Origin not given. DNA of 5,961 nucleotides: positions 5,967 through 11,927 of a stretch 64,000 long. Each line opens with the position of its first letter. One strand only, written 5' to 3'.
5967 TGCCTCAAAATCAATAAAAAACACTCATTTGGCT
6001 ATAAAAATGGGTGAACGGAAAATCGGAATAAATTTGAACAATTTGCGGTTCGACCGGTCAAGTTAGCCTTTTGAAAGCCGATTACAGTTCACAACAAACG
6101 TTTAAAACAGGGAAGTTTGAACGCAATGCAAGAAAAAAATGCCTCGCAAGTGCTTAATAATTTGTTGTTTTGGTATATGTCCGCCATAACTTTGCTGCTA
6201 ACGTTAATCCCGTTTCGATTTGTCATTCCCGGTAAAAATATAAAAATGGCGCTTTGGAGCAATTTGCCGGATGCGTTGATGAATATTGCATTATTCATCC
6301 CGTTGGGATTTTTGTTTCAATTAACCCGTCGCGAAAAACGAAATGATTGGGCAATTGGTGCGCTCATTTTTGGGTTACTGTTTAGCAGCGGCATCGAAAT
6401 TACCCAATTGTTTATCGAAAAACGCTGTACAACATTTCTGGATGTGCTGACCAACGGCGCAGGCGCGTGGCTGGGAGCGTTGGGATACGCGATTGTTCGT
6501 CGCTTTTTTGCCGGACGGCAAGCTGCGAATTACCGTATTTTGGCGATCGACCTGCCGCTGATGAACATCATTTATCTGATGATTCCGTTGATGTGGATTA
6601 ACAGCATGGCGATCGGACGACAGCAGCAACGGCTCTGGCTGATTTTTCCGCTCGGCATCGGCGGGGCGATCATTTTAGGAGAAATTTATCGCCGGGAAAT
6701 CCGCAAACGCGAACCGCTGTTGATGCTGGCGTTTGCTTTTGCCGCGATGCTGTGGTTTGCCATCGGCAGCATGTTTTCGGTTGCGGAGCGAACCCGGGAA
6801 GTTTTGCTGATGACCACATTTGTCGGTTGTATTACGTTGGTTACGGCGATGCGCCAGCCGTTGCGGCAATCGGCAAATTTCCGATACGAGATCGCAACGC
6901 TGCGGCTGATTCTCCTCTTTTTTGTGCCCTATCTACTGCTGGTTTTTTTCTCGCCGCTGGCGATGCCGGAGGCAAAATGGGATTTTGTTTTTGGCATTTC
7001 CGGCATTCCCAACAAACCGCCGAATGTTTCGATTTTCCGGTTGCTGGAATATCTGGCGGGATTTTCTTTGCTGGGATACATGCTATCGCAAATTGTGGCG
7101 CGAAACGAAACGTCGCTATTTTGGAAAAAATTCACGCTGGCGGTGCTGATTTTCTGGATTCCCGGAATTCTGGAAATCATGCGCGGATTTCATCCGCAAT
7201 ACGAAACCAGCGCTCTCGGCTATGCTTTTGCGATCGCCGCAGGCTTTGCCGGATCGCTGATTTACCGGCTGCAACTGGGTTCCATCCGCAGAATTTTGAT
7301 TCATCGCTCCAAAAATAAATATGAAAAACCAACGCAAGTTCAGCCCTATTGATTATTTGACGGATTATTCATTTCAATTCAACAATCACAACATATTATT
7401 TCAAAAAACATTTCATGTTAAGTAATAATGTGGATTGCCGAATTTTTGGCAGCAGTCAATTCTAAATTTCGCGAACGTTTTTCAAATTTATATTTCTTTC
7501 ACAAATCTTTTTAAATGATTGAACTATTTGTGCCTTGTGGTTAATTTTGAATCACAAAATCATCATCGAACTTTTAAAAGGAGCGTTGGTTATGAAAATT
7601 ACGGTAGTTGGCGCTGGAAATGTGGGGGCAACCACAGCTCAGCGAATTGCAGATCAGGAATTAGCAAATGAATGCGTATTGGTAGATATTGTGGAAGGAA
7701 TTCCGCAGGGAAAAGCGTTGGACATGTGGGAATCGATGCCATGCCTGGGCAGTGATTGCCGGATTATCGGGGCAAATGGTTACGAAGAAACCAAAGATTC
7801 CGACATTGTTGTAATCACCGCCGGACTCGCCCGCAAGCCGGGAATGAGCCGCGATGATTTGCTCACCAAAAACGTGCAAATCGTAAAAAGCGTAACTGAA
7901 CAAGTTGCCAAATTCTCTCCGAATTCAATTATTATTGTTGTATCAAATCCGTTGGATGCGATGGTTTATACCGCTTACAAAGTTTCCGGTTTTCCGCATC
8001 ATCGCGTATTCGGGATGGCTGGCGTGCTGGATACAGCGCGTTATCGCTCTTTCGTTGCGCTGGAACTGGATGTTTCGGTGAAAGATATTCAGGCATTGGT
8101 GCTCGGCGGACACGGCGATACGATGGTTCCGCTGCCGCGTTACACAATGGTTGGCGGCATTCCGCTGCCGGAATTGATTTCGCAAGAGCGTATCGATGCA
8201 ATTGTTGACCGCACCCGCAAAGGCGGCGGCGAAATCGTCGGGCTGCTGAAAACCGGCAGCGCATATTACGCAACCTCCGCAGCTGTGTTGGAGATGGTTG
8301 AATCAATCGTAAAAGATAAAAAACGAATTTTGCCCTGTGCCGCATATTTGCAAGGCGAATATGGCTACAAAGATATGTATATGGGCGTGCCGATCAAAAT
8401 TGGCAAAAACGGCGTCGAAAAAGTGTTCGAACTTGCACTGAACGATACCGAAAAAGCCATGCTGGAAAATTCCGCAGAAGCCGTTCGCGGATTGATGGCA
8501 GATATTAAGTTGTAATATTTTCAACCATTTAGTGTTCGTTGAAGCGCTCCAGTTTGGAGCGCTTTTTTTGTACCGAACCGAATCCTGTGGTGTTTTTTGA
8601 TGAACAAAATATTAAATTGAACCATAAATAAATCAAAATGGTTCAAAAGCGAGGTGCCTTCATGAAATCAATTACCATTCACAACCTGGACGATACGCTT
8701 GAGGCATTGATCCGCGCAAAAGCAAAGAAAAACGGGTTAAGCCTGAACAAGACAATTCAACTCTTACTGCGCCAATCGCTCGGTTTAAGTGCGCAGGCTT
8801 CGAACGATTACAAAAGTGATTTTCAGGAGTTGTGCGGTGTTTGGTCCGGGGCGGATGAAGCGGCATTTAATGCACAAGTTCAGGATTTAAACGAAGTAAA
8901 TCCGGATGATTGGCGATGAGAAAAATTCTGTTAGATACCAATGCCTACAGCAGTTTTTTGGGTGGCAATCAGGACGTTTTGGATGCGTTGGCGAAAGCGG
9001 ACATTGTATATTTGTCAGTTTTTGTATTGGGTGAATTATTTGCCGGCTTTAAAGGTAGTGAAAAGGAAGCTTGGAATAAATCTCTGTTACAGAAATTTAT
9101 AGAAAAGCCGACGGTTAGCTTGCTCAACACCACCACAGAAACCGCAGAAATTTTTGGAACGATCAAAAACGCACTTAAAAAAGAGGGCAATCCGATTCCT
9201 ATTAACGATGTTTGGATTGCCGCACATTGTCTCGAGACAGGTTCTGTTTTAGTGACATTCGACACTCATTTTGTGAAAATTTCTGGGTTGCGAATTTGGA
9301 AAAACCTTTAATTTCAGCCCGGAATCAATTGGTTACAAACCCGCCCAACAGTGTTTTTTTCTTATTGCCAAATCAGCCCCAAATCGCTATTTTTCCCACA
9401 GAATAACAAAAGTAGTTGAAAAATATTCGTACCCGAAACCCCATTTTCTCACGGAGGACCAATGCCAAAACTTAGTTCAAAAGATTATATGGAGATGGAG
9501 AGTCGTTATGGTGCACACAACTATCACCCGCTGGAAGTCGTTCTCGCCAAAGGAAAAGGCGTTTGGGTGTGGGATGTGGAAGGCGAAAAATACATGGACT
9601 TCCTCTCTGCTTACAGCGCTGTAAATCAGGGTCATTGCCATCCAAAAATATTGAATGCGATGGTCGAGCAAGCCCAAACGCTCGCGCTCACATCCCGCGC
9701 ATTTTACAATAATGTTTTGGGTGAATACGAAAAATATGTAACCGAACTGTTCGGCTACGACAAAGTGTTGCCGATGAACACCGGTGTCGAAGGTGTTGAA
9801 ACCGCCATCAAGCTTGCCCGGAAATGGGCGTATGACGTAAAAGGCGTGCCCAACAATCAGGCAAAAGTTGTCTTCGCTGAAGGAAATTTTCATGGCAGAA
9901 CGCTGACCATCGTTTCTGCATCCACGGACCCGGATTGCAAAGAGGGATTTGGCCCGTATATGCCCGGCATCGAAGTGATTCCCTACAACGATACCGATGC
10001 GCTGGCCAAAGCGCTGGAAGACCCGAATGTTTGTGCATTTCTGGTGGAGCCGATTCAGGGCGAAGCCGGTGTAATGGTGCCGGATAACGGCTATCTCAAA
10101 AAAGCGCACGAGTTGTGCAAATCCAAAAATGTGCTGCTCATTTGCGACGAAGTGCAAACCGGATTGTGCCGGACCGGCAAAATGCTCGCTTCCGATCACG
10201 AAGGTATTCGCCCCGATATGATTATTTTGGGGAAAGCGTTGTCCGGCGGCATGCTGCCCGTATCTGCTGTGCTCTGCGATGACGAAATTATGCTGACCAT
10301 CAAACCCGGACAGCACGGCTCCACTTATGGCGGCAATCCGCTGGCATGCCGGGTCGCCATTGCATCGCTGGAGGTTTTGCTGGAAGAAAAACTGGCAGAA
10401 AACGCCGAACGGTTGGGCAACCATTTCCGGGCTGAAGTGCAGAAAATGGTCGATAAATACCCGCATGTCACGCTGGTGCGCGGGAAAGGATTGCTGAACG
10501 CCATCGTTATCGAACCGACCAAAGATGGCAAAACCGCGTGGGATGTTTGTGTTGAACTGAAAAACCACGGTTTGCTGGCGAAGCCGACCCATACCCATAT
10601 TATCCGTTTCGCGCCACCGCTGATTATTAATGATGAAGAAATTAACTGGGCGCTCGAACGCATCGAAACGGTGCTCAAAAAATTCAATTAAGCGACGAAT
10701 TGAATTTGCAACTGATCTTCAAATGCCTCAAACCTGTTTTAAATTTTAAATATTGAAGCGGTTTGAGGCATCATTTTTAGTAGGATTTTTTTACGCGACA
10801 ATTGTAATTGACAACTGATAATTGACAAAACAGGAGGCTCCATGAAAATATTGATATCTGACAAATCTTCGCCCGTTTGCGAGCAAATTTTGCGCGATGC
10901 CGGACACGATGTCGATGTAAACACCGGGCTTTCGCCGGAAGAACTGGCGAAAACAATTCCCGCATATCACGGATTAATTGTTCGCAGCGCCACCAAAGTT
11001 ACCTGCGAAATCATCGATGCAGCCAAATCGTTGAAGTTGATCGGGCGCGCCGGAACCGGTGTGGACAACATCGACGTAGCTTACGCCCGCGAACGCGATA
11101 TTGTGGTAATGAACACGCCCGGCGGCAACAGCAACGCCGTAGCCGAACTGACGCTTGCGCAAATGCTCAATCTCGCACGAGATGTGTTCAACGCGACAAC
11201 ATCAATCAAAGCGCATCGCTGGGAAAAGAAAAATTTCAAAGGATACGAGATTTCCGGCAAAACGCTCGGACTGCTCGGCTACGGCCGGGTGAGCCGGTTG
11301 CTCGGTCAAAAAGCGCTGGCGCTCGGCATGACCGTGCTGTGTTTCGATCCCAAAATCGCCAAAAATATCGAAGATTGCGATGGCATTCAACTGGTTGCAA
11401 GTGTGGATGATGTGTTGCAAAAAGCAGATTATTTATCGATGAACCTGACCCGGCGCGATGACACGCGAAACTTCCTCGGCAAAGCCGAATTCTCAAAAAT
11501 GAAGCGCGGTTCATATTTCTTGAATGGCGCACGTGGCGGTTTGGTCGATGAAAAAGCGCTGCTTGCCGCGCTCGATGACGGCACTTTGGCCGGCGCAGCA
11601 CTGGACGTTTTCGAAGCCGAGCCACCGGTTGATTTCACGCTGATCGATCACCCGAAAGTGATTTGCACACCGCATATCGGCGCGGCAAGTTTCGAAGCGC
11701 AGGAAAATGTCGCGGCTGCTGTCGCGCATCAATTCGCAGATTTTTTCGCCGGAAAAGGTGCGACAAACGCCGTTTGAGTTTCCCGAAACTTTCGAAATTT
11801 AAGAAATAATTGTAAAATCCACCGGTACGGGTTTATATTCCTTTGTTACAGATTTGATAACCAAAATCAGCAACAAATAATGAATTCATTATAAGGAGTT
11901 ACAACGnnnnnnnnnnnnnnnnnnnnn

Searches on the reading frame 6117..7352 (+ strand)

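Call 35: search_protein_families(library=pfam, proteins=[window:6117-7352:+], max_evalue=0.00001)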
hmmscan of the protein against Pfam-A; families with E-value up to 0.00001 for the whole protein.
window:6117-7352:+ (411 aa): 1 family
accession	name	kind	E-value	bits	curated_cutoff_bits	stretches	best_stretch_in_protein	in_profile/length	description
PF04892.17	VanZ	-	5.1e-18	66.3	30.1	1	23-127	33-125/126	VanZ like family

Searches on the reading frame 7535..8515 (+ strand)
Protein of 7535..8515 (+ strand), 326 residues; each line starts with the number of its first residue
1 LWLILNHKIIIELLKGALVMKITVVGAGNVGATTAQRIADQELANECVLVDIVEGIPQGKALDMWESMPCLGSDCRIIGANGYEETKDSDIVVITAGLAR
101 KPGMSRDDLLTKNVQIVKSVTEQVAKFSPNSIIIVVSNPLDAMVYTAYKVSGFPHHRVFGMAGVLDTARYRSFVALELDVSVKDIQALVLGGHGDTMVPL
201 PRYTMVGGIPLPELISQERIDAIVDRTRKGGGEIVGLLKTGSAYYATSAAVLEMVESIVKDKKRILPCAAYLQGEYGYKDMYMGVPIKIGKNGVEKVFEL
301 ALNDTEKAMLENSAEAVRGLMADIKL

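Call 35: search_protein_families(library=pfam, proteins=[window:7535-8515:+], max_evalue=0.00001)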
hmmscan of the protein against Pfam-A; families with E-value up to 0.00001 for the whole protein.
window:7535-8515:+ (326 aa): 2 families
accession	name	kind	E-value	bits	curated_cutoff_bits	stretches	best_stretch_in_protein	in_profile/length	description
PF00056.29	Ldh_1_N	-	2.2e-44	151.3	27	1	20-160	1-141/141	lactate/malate dehydrogenase, NAD binding domain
PF02866.23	Ldh_1_C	-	5.9e-34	118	22.6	1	165-317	3-163/174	lactate/malate dehydrogenase, alpha/beta C-terminal domain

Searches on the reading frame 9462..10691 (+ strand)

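Call 35: search_protein_families(library=pfam, proteins=[window:9462-10691:+], max_evalue=0.00001)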
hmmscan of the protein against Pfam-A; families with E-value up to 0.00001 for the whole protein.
window:9462-10691:+ (409 aa): 1 family
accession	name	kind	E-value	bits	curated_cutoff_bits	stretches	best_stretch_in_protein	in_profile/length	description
PF00202.27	Aminotran_3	-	1.6e-127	426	30.5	1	16-405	1-403/403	Aminotransferase class-III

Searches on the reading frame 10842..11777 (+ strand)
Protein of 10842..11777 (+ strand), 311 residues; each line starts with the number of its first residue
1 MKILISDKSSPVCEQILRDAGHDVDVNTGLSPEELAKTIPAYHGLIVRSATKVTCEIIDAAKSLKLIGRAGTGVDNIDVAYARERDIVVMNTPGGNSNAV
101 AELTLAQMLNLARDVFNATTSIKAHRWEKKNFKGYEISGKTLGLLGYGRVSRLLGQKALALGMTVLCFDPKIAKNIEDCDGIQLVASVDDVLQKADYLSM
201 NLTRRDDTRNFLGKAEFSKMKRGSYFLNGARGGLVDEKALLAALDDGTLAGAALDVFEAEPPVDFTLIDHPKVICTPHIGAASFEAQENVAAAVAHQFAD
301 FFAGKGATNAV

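Call 35: search_protein_families(library=pfam, proteins=[window:10842-11777:+], max_evalue=0.00001)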
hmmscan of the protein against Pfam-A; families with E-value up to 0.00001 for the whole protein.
window:10842-11777:+ (311 aa): 2 families
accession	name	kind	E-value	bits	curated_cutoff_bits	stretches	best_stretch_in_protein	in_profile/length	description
PF02826.25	2-Hacid_dh_C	-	1.4e-51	174.9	25.1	1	105-280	1-178/178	D-isomer specific 2-hydroxyacid dehydrogenase, NAD binding domain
PF00389.36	2-Hacid_dh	-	4e-38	130.6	24.6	1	3-311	1-133/134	D-isomer specific 2-hydroxyacid dehydrogenase, catalytic domain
